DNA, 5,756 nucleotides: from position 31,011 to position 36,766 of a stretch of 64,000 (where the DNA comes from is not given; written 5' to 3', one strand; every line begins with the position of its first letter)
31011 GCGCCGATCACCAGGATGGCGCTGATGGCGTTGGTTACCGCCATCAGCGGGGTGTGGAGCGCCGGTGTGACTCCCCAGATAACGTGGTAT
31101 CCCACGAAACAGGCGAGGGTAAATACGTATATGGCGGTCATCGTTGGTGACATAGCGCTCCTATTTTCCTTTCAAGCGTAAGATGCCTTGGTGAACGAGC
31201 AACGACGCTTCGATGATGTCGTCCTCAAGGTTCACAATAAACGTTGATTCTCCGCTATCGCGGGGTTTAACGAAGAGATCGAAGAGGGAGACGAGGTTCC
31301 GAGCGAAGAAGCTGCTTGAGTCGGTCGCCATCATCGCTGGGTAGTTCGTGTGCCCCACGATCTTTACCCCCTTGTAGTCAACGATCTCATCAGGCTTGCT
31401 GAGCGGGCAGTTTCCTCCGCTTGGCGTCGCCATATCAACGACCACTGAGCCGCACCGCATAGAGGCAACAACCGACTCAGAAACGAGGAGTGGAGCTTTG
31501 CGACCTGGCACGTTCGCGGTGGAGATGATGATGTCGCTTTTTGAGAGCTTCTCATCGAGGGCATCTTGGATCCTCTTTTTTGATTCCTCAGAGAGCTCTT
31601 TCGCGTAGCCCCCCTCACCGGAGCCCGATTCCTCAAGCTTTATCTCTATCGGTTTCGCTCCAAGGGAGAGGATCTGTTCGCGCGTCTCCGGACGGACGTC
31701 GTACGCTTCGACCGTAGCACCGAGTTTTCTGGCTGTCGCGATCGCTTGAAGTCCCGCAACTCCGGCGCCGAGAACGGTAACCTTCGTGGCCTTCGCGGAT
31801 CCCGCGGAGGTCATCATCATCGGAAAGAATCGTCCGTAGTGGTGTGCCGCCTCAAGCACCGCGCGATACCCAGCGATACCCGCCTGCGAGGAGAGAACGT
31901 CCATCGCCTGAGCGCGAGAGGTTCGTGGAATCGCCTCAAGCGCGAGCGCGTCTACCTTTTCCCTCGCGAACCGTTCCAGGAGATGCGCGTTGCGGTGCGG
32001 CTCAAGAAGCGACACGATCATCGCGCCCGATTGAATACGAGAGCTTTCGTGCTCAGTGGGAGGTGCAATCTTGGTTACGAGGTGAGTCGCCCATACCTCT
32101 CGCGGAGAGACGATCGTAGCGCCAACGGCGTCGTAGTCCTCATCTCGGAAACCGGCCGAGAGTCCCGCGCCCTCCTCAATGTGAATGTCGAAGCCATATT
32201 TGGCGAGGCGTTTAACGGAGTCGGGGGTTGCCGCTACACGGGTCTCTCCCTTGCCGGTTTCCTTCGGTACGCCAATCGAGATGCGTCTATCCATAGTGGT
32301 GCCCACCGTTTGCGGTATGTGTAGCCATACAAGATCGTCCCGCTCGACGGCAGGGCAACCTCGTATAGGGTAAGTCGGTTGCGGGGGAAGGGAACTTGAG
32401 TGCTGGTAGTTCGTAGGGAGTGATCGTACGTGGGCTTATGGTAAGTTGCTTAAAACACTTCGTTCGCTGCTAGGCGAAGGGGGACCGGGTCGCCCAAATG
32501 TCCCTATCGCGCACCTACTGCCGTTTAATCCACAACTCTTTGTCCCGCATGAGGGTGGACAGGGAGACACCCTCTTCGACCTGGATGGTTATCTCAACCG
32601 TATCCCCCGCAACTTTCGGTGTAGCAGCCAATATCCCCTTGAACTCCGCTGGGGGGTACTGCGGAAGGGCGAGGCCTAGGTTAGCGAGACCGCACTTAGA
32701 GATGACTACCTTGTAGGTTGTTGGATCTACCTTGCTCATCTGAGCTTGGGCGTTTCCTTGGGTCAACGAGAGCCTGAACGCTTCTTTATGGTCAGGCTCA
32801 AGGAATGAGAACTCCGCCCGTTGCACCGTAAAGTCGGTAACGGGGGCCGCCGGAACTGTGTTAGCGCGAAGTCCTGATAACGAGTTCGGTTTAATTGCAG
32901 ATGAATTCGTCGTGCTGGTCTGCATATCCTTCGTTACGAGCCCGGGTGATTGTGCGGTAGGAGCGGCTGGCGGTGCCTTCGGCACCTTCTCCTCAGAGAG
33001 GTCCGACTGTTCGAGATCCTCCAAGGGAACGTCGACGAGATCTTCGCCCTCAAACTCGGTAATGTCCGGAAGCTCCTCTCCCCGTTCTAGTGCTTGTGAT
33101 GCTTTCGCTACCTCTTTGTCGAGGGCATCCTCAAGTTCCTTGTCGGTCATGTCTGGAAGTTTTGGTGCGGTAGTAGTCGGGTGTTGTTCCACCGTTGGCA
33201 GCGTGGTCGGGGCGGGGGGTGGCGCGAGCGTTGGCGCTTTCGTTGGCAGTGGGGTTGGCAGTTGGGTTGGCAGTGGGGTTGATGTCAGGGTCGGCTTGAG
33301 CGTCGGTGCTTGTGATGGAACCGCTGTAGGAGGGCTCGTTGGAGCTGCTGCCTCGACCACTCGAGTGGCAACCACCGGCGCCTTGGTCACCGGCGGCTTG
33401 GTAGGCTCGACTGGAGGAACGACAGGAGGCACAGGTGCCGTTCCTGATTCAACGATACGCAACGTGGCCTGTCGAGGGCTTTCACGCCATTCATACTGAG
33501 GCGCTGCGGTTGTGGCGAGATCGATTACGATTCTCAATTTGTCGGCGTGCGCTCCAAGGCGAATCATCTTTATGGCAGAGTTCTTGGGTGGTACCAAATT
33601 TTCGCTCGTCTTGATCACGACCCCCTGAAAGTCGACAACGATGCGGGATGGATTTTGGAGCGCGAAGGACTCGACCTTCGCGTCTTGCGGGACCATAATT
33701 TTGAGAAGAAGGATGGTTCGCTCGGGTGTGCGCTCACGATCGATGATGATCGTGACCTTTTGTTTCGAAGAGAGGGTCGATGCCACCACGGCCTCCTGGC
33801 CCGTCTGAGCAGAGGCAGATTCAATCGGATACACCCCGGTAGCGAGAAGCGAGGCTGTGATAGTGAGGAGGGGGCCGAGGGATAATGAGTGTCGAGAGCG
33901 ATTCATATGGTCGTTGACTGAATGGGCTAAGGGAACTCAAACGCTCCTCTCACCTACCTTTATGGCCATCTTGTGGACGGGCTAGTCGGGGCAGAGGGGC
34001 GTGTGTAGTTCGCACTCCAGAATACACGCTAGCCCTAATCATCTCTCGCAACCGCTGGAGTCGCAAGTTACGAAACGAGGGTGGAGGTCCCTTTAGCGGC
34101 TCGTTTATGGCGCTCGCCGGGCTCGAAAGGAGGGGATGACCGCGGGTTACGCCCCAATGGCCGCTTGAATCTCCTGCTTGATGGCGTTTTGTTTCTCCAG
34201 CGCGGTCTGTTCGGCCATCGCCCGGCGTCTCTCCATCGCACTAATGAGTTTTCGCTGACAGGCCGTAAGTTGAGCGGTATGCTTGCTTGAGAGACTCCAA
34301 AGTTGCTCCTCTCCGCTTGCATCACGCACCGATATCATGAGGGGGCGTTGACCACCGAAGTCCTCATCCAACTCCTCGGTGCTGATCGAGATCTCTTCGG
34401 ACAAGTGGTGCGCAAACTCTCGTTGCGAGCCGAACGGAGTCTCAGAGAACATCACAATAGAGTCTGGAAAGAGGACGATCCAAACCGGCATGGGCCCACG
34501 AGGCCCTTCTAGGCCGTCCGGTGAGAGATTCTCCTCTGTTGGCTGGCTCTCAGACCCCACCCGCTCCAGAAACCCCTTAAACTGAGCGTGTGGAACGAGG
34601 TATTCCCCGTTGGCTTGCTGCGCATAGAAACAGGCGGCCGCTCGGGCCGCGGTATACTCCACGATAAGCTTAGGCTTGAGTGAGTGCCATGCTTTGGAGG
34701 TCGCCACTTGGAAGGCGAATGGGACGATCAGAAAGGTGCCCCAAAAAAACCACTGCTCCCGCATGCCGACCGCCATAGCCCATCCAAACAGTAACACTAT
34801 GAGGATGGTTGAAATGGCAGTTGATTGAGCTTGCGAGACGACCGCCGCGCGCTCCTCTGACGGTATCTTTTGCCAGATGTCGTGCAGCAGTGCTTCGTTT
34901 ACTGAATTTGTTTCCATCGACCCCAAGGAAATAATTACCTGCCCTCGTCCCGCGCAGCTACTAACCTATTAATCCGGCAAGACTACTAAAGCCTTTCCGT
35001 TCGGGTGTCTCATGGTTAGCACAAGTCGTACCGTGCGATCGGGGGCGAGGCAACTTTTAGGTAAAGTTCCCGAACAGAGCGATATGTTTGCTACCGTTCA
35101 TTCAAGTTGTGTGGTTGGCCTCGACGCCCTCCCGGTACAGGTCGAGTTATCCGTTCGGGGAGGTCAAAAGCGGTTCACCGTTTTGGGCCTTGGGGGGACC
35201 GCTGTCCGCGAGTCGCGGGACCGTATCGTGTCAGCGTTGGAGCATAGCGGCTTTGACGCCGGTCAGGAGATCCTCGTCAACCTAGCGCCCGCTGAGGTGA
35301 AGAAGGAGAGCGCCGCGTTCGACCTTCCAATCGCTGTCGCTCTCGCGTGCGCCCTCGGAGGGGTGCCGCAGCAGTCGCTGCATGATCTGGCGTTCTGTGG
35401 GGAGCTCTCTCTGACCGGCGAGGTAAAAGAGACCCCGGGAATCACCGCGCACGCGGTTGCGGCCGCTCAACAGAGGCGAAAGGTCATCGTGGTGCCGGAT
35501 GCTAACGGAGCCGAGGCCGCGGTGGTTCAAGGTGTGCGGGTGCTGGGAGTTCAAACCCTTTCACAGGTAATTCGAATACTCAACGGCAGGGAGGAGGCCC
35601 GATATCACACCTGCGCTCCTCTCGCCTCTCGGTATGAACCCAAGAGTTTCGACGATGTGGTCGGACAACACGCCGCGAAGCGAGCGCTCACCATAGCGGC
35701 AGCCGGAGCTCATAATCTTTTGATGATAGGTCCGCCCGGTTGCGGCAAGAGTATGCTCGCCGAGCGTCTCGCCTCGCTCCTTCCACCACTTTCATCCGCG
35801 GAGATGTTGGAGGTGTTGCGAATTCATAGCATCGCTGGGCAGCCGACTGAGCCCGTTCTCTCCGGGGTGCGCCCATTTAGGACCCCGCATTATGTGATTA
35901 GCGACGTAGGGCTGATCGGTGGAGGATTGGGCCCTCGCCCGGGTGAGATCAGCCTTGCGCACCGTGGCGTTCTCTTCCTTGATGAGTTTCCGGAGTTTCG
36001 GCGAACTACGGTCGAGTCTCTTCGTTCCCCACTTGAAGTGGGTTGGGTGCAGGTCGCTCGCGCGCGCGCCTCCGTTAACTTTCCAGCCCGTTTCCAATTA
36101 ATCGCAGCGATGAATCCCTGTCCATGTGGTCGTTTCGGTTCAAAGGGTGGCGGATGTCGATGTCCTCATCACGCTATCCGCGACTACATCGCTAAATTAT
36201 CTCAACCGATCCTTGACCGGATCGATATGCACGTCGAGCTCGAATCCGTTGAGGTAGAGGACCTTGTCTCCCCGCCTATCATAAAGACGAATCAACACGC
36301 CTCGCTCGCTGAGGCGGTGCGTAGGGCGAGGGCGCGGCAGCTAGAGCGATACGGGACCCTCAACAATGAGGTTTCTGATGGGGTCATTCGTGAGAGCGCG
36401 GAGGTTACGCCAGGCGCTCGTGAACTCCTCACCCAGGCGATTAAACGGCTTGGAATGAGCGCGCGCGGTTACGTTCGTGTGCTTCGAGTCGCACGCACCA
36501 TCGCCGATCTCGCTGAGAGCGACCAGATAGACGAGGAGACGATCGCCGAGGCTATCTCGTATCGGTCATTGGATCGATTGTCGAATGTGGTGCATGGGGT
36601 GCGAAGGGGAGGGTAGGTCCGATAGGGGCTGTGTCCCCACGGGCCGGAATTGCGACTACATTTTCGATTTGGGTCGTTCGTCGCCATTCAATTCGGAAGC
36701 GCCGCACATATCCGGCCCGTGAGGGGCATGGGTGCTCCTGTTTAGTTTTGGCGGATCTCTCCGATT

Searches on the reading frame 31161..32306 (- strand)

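Call 27: search_protein_families(library=pfam, proteins=[window:31161-32306:-], max_evalue=0.001)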
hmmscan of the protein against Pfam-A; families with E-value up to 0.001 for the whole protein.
window:31161-32306:- (381 aa): 4 families
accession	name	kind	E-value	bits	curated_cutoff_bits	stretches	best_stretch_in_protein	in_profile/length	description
PF01262.27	AlaDh_PNT_C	-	1.5e-56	191.6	23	1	149-376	1-211/214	Alanine dehydrogenase/PNT, C-terminal domain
PF05222.21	AlaDh_PNT_N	-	3.5e-42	144.3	30.4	1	12-145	1-136/136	Alanine dehydrogenase/PNT, N-terminal domain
PF02826.25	2-Hacid_dh_C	-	0.00028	20.8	25.1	0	169-217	32-80/178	D-isomer specific 2-hydroxyacid dehydrogenase, NAD binding domain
PF07992.20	Pyr_redox_2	-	0.00096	19.1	26.1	0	175-216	2-39/291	Pyridine nucleotide-disulphide oxidoreductase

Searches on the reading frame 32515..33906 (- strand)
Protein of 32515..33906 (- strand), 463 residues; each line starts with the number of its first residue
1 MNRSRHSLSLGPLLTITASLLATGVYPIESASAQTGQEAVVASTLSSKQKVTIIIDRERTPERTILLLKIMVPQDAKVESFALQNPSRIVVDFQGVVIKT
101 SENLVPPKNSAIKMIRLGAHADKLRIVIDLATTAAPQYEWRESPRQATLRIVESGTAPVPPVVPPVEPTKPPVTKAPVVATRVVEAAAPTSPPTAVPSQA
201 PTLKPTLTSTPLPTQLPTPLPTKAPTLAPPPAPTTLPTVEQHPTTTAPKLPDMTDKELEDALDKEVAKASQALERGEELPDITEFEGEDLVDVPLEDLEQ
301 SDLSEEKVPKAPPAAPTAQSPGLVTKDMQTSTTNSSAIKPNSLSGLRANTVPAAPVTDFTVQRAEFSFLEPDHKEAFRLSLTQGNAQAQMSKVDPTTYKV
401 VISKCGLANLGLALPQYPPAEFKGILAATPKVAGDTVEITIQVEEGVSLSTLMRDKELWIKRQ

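Call 72: search_protein_families(library=pfam, proteins=[window:32515-33906:-], max_evalue=0.00001)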
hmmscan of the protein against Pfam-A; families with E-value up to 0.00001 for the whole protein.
window:32515-33906:- (463 aa): 1 family
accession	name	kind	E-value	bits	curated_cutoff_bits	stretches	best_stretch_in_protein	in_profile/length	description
PF11741.13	AMIN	-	7.1e-13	48.9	20.5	1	68-144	13-94/101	AMIN domain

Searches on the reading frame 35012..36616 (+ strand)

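Call 72: search_protein_families(library=pfam, proteins=[window:35012-36616:+], max_evalue=0.00001)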
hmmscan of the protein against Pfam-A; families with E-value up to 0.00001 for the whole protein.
window:35012-36616:+ (534 aa): 5 families
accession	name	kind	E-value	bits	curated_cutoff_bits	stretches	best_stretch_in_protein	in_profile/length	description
PF01078.27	Mg_chelatase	-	5.7e-88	294.2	20.3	1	213-417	2-206/207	Magnesium chelatase, subunit ChlI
PF13541.12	ChlI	-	8e-32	110.1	27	1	44-165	1-121/121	Subunit ChlI of Mg-chelatase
PF13335.12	Mg_chelatase_C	-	1.8e-26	93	26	1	430-518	5-94/94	Magnesium chelatase, subunit ChlI C-terminal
PF07728.20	AAA_5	-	2e-11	44.5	22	0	235-258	1-24/139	AAA domain (dynein-related subfamily)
PF00493.29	MCM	-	3.7e-09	36.5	23.3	1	311-407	115-201/224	MCM P-loop domain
